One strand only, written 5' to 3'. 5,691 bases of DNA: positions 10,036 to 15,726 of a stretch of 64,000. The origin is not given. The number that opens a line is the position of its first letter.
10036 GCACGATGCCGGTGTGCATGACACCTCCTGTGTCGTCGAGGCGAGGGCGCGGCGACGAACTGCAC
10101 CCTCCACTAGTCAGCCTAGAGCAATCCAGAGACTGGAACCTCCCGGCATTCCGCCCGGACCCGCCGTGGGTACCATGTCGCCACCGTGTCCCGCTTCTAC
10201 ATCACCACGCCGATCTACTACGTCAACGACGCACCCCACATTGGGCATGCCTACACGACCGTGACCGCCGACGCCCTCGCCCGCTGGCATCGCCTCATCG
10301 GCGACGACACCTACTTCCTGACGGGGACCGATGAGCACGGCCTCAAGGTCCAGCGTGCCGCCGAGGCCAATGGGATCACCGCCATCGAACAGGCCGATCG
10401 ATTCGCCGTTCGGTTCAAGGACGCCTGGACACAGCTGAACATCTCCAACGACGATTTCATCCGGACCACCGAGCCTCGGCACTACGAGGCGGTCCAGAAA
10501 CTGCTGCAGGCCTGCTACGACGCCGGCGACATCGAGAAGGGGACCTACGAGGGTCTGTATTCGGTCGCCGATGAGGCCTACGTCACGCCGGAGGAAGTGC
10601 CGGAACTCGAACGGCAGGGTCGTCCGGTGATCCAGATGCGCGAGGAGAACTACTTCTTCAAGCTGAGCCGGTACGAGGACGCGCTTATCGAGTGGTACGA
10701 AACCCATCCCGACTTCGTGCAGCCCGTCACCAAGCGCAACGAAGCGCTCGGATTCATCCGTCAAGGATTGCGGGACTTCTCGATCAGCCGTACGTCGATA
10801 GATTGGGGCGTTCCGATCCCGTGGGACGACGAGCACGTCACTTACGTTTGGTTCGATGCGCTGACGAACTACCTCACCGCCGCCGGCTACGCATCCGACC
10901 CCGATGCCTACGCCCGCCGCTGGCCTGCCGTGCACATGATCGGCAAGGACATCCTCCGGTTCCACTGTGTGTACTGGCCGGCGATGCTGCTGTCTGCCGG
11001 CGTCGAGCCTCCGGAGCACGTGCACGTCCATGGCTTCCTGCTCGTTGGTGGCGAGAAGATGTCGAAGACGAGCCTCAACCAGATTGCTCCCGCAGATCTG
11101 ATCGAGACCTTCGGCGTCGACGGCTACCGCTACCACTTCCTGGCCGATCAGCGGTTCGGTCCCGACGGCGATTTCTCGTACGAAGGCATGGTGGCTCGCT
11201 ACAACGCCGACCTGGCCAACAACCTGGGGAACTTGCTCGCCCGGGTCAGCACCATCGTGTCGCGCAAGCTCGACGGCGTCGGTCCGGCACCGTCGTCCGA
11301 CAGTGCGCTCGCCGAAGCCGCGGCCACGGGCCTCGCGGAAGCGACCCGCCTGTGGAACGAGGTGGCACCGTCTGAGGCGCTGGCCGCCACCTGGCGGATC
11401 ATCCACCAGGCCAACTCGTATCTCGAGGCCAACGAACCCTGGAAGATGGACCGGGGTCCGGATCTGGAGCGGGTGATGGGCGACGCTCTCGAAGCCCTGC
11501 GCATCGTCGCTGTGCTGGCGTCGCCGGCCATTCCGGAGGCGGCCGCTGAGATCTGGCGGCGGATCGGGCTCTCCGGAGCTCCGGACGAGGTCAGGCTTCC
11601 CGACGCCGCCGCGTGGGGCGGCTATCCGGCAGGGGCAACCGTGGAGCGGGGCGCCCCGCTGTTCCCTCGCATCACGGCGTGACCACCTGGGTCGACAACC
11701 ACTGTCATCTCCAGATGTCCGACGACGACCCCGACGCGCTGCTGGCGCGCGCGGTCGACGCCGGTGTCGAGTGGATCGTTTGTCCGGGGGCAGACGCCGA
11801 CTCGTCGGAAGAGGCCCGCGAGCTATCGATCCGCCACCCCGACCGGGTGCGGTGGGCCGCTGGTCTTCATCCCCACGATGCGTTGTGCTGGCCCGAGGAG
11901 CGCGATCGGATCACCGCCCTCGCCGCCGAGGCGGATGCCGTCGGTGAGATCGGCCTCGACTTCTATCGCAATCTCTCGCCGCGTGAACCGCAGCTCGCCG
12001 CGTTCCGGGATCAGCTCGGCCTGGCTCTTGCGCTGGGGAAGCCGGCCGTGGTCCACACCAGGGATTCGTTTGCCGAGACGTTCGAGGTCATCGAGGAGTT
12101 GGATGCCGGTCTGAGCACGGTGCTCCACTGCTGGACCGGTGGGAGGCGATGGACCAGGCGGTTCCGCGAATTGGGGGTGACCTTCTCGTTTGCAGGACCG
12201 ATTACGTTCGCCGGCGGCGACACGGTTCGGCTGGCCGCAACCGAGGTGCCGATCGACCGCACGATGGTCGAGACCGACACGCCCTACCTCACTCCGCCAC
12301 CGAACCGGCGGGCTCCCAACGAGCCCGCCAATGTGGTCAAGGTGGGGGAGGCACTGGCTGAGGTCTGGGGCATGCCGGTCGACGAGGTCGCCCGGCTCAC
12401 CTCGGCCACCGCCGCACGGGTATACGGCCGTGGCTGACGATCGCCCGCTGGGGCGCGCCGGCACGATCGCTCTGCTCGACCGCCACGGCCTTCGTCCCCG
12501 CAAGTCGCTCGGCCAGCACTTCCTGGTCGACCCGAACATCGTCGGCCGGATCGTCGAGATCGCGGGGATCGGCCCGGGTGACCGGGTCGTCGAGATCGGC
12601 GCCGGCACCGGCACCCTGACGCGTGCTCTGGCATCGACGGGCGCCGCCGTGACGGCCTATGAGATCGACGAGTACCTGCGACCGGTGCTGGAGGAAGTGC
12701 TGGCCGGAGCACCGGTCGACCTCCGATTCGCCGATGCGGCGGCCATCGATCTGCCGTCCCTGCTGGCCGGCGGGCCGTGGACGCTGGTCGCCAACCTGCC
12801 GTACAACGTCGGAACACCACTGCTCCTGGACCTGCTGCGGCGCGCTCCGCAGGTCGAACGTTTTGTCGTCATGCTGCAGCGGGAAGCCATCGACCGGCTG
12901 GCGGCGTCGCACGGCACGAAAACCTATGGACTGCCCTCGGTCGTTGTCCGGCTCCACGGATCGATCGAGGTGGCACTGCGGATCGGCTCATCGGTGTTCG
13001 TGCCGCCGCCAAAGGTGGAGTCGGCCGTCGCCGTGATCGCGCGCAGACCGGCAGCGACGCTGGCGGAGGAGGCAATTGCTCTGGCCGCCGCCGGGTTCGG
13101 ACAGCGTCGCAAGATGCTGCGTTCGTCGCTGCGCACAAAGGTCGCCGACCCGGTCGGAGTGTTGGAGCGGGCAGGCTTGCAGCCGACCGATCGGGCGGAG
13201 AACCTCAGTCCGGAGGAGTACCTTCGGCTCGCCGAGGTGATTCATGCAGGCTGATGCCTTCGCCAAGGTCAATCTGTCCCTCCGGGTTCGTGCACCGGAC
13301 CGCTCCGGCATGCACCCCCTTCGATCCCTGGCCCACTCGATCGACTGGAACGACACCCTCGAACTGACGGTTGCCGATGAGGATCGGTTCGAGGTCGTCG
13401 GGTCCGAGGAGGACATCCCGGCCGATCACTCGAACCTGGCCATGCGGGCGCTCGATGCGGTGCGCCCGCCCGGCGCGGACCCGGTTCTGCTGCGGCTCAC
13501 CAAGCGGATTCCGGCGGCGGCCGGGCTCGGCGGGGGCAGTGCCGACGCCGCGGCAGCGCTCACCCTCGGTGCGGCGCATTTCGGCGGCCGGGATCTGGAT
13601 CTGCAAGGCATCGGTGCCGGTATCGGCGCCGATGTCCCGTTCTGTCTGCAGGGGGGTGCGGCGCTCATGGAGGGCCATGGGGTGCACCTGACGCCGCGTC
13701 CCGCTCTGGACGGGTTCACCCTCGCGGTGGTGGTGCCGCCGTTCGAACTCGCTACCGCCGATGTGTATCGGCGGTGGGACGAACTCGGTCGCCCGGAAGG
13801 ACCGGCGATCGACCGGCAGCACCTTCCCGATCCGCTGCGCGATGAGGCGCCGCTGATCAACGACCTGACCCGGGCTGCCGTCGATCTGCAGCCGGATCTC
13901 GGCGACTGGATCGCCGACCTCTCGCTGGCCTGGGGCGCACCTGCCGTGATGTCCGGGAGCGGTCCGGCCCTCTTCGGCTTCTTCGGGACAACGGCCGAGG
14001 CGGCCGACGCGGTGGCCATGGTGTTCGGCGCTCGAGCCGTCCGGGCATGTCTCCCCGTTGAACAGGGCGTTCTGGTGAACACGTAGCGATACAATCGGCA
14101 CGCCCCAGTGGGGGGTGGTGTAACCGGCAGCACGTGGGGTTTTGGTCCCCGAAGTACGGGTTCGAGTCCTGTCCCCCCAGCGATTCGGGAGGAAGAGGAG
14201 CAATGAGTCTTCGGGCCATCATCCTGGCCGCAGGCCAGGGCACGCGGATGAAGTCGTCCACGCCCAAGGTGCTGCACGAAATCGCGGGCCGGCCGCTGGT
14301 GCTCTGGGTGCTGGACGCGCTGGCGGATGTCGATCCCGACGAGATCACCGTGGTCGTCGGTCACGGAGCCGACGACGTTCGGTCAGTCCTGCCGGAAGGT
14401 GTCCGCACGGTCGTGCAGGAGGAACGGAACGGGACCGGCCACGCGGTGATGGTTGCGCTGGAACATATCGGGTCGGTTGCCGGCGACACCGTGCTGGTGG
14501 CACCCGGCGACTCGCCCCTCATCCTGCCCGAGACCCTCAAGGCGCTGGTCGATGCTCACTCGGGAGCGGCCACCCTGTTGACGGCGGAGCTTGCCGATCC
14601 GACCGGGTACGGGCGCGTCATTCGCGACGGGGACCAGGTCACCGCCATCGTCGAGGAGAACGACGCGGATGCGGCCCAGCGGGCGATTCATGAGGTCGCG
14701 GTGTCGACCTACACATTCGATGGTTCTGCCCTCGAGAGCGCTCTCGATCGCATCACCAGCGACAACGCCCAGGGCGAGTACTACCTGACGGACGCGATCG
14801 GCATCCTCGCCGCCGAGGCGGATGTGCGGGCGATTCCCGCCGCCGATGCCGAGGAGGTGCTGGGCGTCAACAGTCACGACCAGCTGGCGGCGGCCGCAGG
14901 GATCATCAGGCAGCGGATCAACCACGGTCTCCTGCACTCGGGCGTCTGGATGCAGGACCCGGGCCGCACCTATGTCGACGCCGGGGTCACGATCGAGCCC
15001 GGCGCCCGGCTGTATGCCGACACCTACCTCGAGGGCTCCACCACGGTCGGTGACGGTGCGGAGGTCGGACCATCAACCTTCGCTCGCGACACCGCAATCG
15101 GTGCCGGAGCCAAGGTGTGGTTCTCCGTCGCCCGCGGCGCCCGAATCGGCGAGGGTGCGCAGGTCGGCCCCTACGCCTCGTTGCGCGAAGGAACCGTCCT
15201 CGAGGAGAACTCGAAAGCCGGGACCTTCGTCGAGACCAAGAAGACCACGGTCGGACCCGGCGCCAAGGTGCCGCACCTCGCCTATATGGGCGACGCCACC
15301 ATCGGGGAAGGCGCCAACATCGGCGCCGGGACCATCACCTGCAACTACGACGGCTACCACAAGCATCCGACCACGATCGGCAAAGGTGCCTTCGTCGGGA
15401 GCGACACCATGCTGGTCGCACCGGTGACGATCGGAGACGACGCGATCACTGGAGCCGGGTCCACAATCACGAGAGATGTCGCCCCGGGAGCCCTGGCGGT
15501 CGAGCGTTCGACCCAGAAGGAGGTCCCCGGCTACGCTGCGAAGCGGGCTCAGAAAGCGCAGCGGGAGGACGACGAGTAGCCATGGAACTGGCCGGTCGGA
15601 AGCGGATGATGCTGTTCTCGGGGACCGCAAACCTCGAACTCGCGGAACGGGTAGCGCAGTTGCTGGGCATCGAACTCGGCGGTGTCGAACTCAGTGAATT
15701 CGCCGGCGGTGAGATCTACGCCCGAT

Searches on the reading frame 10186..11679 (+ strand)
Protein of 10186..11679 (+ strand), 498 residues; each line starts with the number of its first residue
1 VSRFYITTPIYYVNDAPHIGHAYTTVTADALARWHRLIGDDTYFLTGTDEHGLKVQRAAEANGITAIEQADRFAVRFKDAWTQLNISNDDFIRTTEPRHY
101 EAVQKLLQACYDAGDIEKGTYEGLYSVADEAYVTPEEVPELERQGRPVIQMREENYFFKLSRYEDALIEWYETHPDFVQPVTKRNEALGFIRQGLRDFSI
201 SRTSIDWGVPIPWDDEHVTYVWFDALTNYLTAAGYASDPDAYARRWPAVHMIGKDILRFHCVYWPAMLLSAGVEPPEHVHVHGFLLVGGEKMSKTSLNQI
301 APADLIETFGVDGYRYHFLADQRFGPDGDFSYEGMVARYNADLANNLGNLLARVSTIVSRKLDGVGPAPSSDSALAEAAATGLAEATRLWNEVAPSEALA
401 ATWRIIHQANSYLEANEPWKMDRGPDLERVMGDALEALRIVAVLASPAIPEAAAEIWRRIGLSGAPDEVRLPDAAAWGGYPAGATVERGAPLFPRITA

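Call 39: search_protein_families(library=pfam, proteins=[window:10186-11679:+], max_evalue=0.001)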
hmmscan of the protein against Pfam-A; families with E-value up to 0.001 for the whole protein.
window:10186-11679:+ (498 aa): 4 families
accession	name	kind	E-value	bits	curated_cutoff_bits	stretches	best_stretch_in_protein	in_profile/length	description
PF09334.17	tRNA-synt_1g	-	1.6e-103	346.9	20.1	2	151-354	178-390/391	tRNA synthetases class I (M)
PF00133.28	tRNA-synt_1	-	2.3e-24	86.4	22.7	2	3-212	24-244/414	tRNA synthetases class I (I, L, M and V)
PF01406.26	tRNA-synt_1e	-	5e-10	39.7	27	1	13-111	19-120/301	tRNA synthetases class I (C) catalytic domain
PF19303.5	Anticodon_3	-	5.3e-06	26.8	23.5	1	371-497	10-136/152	Anticodon binding domain of methionyl tRNA ligase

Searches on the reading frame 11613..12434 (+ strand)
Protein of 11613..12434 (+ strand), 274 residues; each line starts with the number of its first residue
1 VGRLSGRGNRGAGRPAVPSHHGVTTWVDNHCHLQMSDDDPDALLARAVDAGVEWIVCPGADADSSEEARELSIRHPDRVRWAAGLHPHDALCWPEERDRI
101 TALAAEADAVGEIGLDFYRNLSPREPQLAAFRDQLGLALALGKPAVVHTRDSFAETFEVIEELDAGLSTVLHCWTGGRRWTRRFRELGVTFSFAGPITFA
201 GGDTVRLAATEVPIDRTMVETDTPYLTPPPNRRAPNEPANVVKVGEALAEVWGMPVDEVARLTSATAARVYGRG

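Call 39: search_protein_families(library=pfam, proteins=[window:11613-12434:+], max_evalue=0.001)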
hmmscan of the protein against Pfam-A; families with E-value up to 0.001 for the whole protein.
window:11613-12434:+ (274 aa): 1 family
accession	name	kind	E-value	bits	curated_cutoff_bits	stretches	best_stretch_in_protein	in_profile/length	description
PF01026.27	TatD_DNase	-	4.2e-62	210.3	27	1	27-272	1-253/253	TatD related DNase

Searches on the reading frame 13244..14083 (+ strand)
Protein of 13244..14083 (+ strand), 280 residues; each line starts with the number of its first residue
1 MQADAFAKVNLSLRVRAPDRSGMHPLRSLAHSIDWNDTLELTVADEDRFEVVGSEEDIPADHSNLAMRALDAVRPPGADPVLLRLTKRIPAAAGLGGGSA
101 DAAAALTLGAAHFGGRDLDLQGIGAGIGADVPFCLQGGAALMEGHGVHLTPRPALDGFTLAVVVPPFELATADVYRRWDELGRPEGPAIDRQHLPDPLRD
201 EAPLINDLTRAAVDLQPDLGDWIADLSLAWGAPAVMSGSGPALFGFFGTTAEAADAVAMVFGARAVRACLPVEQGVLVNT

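Call 40: search_protein_families(library=pfam, proteins=[window:13244-14083:+], max_evalue=0.001)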
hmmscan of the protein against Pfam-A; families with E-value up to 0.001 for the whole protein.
window:13244-14083:+ (280 aa): 2 families
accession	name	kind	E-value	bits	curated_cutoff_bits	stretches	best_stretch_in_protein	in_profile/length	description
PF00288.32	GHMP_kinases_N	-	1.1e-09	38.8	22.3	1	64-138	1-87/87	GHMP kinases N terminal domain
PF08544.19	GHMP_kinases_C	-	0.00049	20.9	21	0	206-258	21-77/85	GHMP kinases C terminal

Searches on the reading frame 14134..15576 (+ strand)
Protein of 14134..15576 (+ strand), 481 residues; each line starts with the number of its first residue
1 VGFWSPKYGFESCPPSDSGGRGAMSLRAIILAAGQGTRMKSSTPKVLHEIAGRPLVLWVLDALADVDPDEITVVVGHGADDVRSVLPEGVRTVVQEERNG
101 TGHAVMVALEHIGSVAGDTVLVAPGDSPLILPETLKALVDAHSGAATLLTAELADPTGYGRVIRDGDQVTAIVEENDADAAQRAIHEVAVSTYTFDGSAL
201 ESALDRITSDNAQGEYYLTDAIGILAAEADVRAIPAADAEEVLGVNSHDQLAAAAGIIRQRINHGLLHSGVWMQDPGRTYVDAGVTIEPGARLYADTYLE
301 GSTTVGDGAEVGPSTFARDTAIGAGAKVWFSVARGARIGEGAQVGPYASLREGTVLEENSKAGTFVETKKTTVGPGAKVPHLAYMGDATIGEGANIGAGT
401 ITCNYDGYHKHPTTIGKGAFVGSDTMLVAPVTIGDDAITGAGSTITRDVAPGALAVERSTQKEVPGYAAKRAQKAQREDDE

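Call 40: search_protein_families(library=pfam, proteins=[window:14134-15576:+], max_evalue=0.001)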
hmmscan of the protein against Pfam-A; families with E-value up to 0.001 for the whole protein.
window:14134-15576:+ (481 aa): 7 families
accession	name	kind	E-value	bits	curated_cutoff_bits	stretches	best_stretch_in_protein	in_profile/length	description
PF00132.30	Hexapep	-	3e-26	90.4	27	1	412-447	1-36/36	Bacterial transferase hexapeptide (six repeats)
PF12804.13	NTP_transf_3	-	4.6e-23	82.6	27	1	28-147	1-118/160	MobA-like NTP transferase domain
PF00483.29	NTP_transferase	-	4.9e-13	49.7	21.2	1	28-230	2-214/245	Nucleotidyl transferase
PF01128.25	IspD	-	1.1e-10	42.1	27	1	28-151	3-128/221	2-C-methyl-D-erythritol 4-phosphate cytidylyltransferase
PF14602.12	Hexapep_2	-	2.2e-07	30.9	27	1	412-447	1-34/34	Hexapeptide repeat of succinyl-transferase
PF25084.1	LbH_EIF2B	-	1.2e-06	29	54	0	279-344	4-70/105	EIF2B subunit epsilon LbH domain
PF02348.25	CTP_transf_3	-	5.3e-05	23.6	22.6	1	28-176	2-148/217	Cytidylyltransferase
